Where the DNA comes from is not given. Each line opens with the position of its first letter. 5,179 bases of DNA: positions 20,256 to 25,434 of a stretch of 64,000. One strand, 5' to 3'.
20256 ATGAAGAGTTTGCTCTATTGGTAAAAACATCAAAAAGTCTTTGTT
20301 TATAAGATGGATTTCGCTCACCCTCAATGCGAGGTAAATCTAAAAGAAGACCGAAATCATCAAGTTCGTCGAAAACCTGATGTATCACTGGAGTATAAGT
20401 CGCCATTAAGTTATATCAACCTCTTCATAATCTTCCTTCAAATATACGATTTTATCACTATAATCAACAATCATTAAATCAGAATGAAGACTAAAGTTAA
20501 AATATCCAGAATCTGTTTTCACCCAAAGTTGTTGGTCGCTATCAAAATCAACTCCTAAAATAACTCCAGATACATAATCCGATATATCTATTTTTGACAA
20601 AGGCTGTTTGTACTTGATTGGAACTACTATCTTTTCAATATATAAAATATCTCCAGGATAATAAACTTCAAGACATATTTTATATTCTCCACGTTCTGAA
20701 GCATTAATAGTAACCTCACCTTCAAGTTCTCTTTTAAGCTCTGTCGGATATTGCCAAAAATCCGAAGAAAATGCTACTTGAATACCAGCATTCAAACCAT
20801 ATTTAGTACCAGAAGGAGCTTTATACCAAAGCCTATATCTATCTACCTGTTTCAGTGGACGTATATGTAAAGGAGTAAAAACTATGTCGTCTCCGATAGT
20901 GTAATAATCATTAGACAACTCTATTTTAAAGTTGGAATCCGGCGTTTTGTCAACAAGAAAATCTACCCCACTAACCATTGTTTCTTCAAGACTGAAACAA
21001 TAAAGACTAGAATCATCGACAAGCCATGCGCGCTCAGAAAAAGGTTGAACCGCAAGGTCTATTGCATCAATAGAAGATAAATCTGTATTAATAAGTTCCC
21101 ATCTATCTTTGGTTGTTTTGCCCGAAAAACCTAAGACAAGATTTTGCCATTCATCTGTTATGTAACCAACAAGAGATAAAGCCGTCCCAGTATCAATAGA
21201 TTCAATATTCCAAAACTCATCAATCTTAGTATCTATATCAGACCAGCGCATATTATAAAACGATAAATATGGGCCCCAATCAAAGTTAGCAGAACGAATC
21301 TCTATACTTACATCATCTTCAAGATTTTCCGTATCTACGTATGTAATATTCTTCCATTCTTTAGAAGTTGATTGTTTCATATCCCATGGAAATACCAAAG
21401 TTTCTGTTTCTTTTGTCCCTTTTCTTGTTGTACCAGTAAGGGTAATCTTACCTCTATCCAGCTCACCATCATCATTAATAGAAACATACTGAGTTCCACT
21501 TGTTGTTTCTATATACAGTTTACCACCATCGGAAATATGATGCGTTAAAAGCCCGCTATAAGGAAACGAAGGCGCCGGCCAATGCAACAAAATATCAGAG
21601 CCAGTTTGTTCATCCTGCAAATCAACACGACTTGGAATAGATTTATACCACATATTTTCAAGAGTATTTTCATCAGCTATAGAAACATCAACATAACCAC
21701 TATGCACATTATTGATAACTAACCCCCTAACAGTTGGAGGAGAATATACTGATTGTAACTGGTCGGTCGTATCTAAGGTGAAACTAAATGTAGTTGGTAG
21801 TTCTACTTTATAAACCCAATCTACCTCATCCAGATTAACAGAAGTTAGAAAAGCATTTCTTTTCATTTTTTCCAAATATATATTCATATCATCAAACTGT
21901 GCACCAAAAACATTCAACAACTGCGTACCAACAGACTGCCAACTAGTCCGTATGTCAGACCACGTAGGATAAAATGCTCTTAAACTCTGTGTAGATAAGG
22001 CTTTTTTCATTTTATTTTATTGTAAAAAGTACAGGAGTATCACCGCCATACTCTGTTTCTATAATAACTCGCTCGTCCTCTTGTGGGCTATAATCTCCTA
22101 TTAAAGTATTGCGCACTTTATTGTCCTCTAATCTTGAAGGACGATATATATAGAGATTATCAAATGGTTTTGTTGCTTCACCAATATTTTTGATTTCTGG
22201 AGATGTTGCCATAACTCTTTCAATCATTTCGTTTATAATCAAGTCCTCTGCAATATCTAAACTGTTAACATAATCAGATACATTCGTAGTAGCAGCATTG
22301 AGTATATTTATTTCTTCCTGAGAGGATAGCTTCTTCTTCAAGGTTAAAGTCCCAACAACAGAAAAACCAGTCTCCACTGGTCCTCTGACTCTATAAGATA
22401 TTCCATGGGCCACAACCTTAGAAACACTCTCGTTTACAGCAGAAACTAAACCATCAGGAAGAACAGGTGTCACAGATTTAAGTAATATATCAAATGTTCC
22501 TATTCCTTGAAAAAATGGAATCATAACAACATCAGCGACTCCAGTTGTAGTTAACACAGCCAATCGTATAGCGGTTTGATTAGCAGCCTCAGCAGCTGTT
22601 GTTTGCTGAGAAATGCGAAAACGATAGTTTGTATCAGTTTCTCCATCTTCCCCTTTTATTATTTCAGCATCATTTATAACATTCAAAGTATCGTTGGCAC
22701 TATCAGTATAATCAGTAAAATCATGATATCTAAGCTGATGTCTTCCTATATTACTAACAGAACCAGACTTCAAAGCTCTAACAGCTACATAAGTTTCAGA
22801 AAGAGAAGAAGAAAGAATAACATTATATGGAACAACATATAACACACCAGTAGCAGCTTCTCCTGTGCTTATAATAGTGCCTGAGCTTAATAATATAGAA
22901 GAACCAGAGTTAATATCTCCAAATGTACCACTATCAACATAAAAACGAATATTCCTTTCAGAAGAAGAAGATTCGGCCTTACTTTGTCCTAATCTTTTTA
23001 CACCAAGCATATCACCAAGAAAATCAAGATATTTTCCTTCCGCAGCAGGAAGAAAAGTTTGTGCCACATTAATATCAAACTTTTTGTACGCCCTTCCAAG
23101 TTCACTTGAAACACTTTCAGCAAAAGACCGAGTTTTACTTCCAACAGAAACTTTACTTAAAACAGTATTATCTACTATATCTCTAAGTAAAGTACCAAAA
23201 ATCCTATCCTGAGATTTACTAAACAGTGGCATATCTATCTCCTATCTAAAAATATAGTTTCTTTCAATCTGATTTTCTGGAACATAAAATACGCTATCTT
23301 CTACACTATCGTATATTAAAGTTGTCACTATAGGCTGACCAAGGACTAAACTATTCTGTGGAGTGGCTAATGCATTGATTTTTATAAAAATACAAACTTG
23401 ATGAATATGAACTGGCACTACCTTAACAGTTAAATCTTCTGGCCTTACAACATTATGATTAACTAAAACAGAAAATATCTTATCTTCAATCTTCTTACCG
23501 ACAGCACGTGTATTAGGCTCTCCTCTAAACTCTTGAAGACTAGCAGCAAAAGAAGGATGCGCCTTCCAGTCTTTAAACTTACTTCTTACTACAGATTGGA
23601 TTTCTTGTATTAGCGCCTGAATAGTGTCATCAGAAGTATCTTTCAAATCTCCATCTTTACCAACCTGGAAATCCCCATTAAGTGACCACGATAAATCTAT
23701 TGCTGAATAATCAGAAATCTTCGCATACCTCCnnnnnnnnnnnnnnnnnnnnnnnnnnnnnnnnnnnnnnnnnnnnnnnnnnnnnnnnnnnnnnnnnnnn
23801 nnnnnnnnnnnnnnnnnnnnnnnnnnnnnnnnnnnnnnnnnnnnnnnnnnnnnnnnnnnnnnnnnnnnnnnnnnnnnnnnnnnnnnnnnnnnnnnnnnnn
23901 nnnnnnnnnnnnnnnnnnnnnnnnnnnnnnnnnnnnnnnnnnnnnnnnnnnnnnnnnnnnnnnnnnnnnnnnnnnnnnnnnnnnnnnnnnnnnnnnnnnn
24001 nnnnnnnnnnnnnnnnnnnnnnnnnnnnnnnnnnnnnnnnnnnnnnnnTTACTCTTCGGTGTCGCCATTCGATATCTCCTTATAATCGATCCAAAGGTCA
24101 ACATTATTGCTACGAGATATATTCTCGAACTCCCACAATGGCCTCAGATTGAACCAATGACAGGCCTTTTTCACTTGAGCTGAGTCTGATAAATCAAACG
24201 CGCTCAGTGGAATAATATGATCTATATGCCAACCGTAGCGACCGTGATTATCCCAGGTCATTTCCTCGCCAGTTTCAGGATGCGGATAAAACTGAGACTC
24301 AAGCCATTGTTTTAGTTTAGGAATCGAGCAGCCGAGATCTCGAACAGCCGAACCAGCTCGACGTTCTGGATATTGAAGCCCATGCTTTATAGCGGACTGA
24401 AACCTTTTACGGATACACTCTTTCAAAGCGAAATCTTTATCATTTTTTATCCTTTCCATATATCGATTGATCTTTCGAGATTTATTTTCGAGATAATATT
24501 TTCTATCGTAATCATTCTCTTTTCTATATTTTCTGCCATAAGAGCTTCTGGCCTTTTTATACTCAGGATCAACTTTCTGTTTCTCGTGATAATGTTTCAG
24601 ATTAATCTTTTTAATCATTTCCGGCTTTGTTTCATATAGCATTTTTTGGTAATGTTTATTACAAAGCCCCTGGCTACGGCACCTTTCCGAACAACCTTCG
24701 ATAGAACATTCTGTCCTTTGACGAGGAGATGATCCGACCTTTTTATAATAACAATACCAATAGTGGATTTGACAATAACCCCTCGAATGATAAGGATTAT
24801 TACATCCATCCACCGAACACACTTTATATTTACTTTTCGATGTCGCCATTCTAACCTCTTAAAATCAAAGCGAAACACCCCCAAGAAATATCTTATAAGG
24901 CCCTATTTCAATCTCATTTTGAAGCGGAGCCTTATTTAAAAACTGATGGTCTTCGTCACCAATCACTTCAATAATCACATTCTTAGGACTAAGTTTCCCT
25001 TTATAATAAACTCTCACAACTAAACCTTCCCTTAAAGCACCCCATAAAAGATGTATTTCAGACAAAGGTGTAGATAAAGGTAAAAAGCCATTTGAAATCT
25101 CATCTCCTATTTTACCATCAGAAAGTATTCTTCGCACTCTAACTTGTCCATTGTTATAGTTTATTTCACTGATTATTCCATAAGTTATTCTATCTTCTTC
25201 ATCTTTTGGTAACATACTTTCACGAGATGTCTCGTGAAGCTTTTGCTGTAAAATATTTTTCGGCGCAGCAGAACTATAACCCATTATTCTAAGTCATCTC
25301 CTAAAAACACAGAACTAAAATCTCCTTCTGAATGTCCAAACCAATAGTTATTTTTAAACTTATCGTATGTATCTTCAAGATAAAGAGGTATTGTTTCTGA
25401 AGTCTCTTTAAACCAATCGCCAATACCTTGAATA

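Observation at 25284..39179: Three consecutive giant ORFs (1249 + 1443 + 1940 aa, about 13.9 kb) occupy the tape-measure position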

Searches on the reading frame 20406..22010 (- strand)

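Call 7: search_protein_families(library=phrogs, proteins=[window:20406-22010:-], max_evalue=0.01)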
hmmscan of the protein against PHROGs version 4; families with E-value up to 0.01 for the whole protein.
window:20406-22010:- (534 aa): 1 family
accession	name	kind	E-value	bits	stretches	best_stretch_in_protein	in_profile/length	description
phrog_21059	-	head and packaging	2.1e-15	58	1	5-75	8-78/372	virion structural protein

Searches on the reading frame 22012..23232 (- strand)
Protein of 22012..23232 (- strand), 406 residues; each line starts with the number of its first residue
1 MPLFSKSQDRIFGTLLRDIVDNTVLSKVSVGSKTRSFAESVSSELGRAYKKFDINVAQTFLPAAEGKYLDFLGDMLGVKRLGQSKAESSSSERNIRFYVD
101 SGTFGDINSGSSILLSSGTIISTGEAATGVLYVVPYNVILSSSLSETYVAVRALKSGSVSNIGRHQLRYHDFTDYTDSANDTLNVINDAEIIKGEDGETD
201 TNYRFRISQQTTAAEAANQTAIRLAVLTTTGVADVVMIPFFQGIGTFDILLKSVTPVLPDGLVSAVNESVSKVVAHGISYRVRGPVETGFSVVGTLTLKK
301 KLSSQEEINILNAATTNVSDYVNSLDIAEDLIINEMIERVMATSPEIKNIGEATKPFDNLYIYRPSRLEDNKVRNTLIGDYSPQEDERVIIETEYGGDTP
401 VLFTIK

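Call 7: search_protein_families(library=phrogs, proteins=[window:22012-23232:-], max_evalue=0.01)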
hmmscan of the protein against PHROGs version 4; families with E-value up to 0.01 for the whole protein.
window:22012-23232:- (406 aa): 2 families
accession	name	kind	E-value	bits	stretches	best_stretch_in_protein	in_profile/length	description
phrog_6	-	tail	1.8e-28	100.5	1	12-346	76-375/548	baseplate wedge subunit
phrog_1608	-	tail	4.8e-05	23.9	1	193-359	3-172/192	tail protein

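Call 94: search_protein_families(library=pfam, proteins=[window:22012-23232:-], max_evalue=0.1)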
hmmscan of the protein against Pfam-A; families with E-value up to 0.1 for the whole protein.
window:22012-23232:- (406 aa): 2 families
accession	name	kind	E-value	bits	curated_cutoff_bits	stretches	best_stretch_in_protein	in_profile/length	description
PF04865.19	Baseplate_J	-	9.8e-17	61.5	21.1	1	66-335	2-251/255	Baseplate J-like protein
PF09675.16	Chlamy_scaf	-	0.0097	16.5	25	1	152-190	38-76/134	Chlamydia-phage Chp2 scaffold (Chlamy_scaf)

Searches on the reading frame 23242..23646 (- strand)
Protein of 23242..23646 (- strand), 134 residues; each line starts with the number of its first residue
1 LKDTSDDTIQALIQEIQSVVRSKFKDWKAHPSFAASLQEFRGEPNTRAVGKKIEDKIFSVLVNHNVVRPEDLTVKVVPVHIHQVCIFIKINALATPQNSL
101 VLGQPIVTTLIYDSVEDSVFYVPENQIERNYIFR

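Call 7: search_protein_families(library=phrogs, proteins=[window:23242-23646:-], max_evalue=0.01)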
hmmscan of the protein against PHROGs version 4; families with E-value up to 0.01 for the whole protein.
window:23242-23646:- (134 aa): 2 families
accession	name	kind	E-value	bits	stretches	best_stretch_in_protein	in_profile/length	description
phrog_25235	-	unknown function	0.00024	22.3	1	10-100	29-118/138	-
phrog_2669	-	tail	0.007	17.5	0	11-67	27-83/138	baseplate protein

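Call 94: search_protein_families(library=pfam, proteins=[window:23242-23646:-], max_evalue=0.1)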
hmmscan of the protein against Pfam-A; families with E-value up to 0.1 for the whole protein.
window:23242-23646:- (134 aa): 0 families

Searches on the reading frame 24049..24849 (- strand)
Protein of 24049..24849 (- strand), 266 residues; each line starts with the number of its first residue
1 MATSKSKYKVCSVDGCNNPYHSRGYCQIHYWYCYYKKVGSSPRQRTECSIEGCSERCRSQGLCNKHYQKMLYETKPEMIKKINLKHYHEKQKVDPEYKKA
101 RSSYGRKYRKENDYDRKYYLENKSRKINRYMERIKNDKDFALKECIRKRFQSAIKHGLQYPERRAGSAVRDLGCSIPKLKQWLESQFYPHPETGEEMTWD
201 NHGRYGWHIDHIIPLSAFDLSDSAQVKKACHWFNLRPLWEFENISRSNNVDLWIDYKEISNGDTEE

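Call 7: search_protein_families(library=phrogs, proteins=[window:24049-24849:-], max_evalue=0.01)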
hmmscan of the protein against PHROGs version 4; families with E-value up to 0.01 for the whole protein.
window:24049-24849:- (266 aa): 5 families
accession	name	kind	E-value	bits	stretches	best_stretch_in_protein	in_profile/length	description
phrog_5351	-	DNA, RNA and nucleotide metabolism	9.8e-12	46.4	1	7-127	5-125/171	HNH endonuclease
phrog_1271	-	DNA, RNA and nucleotide metabolism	1.9e-07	31.8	1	3-115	32-148/361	HNH endonuclease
phrog_3593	-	DNA, RNA and nucleotide metabolism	3e-06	28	0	45-97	11-63/210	HNH endonuclease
phrog_28061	-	unknown function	0.00055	21.4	1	196-248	5-55/62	-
phrog_19978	-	DNA, RNA and nucleotide metabolism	0.0012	20.1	0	44-72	4-32/111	HNH endonuclease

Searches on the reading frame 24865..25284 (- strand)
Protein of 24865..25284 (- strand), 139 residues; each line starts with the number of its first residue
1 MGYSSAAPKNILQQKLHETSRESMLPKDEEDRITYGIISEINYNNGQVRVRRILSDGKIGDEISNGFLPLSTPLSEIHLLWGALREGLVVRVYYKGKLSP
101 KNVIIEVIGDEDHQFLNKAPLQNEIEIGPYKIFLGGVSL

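Call 7: search_protein_families(library=phrogs, proteins=[window:24865-25284:-], max_evalue=0.01)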
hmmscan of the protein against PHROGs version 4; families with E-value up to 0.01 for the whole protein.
window:24865-25284:- (139 aa): 0 families

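Call 94: search_protein_families(library=pfam, proteins=[window:24865-25284:-], max_evalue=0.1)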
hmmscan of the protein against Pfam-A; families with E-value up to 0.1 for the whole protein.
window:24865-25284:- (139 aa): 0 families
